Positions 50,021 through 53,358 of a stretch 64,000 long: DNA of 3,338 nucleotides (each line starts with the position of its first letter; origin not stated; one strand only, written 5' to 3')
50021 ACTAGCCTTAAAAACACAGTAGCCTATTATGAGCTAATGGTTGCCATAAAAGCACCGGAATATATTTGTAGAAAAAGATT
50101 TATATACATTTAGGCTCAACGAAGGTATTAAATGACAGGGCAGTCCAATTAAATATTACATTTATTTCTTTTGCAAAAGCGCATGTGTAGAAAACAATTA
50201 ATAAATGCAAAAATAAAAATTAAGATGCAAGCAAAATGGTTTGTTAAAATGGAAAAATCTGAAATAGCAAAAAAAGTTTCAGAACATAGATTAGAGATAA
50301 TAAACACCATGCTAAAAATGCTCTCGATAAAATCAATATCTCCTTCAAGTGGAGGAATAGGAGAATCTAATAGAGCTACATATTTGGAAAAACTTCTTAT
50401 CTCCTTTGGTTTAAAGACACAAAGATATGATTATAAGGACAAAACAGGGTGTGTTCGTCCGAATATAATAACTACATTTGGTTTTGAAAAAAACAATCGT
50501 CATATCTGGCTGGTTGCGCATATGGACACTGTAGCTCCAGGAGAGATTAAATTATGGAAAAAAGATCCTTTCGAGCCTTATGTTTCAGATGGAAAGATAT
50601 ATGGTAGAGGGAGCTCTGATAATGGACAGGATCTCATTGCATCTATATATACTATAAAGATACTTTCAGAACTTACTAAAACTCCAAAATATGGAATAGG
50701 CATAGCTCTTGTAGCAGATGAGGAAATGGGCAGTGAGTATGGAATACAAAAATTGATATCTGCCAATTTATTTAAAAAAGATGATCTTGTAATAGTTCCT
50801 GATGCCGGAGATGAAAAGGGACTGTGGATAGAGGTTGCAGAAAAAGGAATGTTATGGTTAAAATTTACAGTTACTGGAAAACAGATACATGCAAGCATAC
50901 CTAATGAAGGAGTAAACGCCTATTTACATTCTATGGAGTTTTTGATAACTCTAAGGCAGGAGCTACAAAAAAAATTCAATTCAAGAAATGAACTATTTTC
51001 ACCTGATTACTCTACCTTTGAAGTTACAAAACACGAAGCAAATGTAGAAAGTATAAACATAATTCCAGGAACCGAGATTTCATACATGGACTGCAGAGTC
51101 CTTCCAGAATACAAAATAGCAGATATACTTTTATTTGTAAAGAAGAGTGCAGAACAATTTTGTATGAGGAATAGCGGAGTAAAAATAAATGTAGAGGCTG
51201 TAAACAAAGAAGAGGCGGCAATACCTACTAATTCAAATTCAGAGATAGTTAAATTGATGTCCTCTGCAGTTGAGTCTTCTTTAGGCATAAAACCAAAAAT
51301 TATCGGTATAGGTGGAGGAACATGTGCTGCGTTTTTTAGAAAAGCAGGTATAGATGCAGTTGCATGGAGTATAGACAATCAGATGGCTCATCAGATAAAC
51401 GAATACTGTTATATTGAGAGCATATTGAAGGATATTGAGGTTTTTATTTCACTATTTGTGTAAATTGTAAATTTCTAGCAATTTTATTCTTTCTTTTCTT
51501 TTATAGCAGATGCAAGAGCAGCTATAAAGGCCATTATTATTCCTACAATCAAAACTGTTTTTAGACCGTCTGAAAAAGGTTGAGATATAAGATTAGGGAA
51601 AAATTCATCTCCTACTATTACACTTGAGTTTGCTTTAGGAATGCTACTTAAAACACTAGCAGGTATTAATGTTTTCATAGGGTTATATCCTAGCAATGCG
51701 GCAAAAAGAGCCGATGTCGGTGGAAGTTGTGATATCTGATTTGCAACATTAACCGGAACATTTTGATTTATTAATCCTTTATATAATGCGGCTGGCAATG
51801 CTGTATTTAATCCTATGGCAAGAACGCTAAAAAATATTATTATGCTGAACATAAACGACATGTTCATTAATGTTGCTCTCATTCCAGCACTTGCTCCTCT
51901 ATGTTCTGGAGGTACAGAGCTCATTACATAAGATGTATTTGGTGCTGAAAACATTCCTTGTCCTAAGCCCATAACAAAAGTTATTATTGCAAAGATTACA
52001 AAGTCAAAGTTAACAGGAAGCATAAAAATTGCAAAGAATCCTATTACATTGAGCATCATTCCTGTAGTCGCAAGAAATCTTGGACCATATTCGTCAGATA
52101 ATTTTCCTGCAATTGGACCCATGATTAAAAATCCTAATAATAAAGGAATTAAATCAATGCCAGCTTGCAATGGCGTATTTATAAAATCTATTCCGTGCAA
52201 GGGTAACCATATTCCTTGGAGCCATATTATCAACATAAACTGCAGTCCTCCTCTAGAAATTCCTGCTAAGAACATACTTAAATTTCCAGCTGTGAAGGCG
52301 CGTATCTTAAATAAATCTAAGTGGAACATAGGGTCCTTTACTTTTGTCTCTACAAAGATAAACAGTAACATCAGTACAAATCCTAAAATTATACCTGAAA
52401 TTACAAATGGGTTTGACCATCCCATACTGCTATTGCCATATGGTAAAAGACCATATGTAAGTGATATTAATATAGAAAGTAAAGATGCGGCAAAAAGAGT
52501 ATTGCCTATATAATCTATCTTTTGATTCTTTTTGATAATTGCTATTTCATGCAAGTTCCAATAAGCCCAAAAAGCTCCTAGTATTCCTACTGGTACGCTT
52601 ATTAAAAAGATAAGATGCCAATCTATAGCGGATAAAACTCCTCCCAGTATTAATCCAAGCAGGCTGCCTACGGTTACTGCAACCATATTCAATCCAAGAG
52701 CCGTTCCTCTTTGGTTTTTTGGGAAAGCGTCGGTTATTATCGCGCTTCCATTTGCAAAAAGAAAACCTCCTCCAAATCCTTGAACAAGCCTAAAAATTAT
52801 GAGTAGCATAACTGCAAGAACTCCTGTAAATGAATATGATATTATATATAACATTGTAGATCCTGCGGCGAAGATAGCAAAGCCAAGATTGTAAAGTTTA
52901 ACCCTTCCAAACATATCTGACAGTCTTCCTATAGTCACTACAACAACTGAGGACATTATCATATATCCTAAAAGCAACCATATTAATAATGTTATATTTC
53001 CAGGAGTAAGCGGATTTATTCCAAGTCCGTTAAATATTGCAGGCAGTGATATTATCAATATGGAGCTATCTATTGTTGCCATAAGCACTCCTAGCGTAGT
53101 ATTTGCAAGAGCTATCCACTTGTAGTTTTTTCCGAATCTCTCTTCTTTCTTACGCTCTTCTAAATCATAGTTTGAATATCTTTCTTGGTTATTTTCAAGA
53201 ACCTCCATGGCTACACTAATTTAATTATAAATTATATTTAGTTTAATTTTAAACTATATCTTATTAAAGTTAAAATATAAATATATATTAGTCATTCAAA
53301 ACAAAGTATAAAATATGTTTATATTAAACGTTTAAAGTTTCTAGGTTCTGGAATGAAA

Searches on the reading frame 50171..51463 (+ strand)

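Call 70: search_protein_families(library=pfam, proteins=[window:50171-51463:+], max_evalue=0.0001)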
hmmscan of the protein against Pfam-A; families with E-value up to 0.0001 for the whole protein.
window:50171-51463:+ (430 aa): 3 families
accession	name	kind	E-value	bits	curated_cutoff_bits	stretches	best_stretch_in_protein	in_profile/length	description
PF01546.33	Peptidase_M20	-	3.6e-28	99.3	24.6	1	114-428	2-203/206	Peptidase family M20/M25/M40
PF07687.19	M20_dimer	-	3.1e-17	62.9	21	1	222-320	1-92/107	Peptidase dimerisation domain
PF04389.22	Peptidase_M28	-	4.1e-05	23.8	21.3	1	98-190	1-75/193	Peptidase family M28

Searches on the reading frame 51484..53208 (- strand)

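Call 70: search_protein_families(library=pfam, proteins=[window:51484-53208:-], max_evalue=0.0001)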
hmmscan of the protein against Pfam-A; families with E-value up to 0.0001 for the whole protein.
window:51484-53208:- (574 aa): 2 families
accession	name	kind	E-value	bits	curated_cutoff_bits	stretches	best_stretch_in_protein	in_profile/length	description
PF07690.21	MFS_1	-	7.5e-42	143.9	33.4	2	38-218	2-174/347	Major Facilitator Superfamily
PF00083.30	Sugar_tr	-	3.1e-09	36.7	22.3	1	75-215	48-188/452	Sugar (and other) transporter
